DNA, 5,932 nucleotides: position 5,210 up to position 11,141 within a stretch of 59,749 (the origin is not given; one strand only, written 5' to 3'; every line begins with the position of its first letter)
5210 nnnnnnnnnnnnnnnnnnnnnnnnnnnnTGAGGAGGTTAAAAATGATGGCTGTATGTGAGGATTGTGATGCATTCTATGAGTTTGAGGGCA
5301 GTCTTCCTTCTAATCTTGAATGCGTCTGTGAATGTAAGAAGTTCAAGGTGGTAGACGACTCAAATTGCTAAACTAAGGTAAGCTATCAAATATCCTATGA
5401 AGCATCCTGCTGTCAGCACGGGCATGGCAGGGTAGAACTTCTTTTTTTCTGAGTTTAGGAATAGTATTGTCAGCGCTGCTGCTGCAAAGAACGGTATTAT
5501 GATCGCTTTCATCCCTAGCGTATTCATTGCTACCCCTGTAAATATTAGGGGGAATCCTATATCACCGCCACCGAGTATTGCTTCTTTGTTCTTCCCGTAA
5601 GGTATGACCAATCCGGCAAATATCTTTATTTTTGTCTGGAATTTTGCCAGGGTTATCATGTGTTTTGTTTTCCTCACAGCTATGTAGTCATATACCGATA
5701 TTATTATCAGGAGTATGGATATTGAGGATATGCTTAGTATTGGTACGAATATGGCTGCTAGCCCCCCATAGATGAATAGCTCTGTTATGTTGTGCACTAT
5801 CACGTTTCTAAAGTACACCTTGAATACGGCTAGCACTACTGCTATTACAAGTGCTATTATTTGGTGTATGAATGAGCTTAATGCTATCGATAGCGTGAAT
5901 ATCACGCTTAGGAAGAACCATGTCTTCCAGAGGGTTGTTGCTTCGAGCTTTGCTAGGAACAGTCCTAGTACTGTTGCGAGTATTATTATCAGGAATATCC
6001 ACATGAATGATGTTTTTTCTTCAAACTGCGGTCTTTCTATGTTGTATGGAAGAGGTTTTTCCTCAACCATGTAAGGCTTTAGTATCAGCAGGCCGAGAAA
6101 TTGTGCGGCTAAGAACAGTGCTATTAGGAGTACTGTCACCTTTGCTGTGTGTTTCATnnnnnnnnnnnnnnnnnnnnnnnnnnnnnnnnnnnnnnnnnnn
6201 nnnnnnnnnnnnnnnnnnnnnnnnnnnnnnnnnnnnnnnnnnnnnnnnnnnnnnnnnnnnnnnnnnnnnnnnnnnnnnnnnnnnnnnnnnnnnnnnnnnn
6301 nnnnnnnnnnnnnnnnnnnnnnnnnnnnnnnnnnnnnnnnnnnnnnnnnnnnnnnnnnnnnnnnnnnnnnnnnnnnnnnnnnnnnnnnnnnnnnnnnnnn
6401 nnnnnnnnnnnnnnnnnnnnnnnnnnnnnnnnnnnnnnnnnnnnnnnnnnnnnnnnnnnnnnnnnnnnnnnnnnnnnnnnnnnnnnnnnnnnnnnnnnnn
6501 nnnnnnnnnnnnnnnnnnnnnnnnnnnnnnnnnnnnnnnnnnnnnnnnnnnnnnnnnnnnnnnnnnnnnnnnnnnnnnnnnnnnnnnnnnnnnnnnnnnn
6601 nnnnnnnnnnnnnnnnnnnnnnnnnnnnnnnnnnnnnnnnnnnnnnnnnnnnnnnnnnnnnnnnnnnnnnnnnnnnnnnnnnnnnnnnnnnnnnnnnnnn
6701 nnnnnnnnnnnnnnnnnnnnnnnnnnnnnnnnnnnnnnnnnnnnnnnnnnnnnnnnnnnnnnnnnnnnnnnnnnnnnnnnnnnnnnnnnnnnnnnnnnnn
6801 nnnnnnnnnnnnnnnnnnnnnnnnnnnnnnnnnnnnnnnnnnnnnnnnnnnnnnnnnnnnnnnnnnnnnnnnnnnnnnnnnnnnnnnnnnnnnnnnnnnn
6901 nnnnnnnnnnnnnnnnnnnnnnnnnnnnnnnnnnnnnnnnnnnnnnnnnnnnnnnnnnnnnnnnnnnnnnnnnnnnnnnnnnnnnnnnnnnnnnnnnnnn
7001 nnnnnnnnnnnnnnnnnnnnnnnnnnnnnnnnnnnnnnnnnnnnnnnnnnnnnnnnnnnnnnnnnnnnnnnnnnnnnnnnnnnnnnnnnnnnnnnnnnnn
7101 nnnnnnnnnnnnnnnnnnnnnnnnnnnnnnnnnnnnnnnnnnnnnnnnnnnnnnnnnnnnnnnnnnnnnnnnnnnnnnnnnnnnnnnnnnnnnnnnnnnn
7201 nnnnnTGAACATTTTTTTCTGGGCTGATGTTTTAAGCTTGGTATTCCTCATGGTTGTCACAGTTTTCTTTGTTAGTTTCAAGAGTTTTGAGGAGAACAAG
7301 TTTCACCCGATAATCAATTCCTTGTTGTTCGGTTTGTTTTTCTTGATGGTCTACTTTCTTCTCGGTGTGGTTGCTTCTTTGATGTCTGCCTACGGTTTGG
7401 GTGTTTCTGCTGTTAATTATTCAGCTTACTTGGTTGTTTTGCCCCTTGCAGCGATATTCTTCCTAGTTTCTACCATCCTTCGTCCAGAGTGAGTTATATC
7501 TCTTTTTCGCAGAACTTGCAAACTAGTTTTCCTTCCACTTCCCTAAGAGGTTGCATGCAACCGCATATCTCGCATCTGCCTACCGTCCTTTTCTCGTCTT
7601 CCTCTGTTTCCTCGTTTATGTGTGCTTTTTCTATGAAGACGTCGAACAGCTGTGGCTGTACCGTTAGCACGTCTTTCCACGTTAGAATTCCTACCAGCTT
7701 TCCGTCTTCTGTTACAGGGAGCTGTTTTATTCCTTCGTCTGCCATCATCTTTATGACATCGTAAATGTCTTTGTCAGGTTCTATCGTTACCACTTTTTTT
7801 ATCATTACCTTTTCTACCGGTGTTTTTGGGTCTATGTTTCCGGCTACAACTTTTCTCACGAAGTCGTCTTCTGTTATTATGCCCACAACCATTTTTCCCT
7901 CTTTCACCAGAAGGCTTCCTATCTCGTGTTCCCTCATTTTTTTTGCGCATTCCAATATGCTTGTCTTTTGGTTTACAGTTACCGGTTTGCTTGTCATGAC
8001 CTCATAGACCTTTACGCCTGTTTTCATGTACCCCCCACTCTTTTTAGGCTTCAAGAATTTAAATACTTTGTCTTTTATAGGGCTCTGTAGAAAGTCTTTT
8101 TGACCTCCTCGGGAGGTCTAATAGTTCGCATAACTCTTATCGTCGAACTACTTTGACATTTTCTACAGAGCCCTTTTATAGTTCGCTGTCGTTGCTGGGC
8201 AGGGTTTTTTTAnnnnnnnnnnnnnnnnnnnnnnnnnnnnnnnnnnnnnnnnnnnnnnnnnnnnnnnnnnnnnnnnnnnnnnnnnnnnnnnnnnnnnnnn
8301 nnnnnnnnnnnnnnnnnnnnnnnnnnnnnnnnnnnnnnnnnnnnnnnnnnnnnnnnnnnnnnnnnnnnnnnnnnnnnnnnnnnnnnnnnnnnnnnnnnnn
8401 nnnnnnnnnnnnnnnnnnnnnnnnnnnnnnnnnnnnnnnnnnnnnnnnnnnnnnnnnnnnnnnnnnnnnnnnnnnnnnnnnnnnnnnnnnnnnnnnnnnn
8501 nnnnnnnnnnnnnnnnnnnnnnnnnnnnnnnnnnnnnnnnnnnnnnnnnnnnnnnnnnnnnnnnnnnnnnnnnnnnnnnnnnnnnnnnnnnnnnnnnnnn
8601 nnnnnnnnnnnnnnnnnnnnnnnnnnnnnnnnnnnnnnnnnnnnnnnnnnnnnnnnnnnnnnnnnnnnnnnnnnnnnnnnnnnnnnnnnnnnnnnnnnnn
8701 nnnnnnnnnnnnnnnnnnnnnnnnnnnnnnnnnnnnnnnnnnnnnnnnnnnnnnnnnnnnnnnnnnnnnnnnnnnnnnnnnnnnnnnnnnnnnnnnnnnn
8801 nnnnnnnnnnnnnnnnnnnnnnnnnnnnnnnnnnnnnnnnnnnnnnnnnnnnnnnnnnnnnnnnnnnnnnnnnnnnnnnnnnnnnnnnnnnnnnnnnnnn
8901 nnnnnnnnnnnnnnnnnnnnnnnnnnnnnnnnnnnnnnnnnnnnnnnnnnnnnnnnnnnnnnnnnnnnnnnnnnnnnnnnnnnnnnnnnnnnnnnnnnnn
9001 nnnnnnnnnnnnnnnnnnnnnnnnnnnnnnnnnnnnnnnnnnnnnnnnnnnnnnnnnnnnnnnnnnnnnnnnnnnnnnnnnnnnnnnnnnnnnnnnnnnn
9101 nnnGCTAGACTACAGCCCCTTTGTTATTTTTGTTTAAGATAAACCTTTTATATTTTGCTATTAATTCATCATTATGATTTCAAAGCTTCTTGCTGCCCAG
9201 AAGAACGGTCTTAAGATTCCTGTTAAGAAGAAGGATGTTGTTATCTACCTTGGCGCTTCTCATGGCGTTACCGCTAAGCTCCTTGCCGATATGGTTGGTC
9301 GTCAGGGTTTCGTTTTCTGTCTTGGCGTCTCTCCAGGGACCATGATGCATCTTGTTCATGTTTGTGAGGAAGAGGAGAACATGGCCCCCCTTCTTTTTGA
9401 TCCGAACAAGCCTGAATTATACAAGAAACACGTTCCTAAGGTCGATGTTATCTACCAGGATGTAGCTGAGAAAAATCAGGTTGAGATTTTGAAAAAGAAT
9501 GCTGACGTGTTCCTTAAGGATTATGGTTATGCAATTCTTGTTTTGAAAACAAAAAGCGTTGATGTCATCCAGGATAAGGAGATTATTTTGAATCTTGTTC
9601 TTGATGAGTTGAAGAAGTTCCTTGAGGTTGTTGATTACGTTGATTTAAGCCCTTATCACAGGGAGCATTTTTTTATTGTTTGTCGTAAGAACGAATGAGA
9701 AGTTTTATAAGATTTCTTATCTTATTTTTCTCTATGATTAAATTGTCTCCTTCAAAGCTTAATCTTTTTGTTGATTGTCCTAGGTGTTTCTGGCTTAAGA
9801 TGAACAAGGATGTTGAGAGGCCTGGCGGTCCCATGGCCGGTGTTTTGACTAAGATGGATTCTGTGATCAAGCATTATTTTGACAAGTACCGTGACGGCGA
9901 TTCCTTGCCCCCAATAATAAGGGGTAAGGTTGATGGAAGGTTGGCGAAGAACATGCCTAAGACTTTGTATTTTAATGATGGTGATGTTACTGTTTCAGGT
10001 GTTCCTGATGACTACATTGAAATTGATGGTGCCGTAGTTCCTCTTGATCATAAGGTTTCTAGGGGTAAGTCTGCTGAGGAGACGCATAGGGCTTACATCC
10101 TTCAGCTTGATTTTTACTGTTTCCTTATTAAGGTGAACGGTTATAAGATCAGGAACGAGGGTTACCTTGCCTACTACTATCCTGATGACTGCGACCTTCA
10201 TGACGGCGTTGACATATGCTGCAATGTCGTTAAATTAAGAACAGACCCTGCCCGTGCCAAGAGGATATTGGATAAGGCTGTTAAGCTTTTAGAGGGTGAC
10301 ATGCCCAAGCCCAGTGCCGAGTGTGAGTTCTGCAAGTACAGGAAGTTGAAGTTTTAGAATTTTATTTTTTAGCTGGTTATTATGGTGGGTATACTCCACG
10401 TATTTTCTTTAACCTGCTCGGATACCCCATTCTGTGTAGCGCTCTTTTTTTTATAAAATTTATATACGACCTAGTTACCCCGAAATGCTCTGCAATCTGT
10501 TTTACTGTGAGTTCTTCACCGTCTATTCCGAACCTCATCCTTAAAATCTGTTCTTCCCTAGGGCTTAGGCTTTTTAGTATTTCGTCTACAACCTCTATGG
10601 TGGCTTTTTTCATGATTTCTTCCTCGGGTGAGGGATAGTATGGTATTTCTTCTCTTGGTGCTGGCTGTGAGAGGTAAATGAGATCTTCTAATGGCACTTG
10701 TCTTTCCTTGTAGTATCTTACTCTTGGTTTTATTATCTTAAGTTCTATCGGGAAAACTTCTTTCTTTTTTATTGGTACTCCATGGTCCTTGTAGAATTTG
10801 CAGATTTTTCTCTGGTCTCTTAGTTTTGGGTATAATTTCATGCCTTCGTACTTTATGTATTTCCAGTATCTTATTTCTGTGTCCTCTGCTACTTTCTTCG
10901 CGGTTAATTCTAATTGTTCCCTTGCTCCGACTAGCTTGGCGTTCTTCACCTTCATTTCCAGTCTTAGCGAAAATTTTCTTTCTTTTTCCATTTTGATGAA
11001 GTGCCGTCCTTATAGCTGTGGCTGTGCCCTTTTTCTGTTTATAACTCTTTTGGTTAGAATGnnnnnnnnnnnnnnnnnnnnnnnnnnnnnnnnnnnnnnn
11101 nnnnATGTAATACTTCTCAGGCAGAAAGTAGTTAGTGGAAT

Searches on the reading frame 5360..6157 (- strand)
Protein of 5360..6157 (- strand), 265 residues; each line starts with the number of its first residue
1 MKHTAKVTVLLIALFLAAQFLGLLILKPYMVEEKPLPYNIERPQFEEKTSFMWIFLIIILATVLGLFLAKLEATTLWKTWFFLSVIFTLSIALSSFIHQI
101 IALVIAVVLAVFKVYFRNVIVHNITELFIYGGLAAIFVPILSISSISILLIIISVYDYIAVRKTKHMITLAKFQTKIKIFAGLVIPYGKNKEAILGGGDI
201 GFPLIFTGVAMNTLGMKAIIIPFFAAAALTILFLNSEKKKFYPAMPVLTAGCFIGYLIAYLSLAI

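Call 48: search_protein_families(library=pfam, proteins=[window:5360-6157:-], max_evalue=0.00001)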
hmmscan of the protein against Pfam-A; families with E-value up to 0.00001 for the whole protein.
window:5360-6157:- (265 aa): 1 family
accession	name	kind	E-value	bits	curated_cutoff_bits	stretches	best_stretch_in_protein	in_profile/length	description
PF06550.16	SPP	-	1.4e-11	44.9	23.9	1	13-262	2-280/283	Signal-peptide peptidase, presenilin aspartyl protease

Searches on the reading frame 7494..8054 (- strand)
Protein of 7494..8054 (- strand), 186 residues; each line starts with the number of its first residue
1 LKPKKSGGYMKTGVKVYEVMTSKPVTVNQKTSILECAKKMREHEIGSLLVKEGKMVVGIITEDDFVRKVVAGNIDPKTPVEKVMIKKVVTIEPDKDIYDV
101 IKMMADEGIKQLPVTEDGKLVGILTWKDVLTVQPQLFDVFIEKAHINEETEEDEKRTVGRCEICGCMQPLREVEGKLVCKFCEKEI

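Call 48: search_protein_families(library=pfam, proteins=[window:7494-8054:-], max_evalue=0.00001)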
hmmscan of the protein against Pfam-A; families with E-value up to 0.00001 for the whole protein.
window:7494-8054:- (186 aa): 1 family
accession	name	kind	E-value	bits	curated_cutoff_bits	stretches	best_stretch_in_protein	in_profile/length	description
PF00571.33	CBS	-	1.2e-29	102.8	24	2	80-132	1-54/57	CBS domain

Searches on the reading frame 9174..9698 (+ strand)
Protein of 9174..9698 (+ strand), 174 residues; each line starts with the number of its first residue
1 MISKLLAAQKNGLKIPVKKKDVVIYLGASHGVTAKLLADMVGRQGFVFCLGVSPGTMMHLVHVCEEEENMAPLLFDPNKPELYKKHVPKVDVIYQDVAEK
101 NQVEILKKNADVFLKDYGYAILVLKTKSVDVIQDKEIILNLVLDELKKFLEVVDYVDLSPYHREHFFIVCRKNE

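Call 48: search_protein_families(library=pfam, proteins=[window:9174-9698:+], max_evalue=0.00001)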
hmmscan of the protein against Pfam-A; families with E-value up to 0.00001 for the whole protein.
window:9174-9698:+ (174 aa): 1 family
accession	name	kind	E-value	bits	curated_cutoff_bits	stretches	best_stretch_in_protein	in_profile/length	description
PF01269.23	Fibrillarin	-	4e-44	150.9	27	1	3-172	54-225/227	Fibrillarin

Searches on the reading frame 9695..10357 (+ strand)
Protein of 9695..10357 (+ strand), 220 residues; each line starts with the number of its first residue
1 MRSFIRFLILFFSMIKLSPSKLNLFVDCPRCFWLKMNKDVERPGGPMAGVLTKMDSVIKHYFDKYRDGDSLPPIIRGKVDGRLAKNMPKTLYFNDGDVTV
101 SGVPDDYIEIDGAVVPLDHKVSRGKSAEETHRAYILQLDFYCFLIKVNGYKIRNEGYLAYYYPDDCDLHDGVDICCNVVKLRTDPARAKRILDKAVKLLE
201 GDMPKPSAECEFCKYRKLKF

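Call 48: search_protein_families(library=pfam, proteins=[window:9695-10357:+], max_evalue=0.00001)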
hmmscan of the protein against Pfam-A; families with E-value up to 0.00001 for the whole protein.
window:9695-10357:+ (220 aa): 1 family
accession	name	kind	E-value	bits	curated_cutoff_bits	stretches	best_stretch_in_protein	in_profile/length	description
PF12705.13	PDDEXK_1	-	4.9e-09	36.9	22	0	93-217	119-244/247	PD-(D/E)XK nuclease superfamily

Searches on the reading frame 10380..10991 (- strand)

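Call 48: search_protein_families(library=pfam, proteins=[window:10380-10991:-], max_evalue=0.00001)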
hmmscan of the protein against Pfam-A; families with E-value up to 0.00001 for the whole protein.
window:10380-10991:- (203 aa): 2 families
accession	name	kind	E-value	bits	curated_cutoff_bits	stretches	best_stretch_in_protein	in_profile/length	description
PF04545.22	Sigma70_r4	-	9.7e-15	54.3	24.1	1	139-188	2-48/50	Sigma-70, region 4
PF12844.13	HTH_19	-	8.7e-08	32.4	30.2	0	23-68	7-52/64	Helix-turn-helix domain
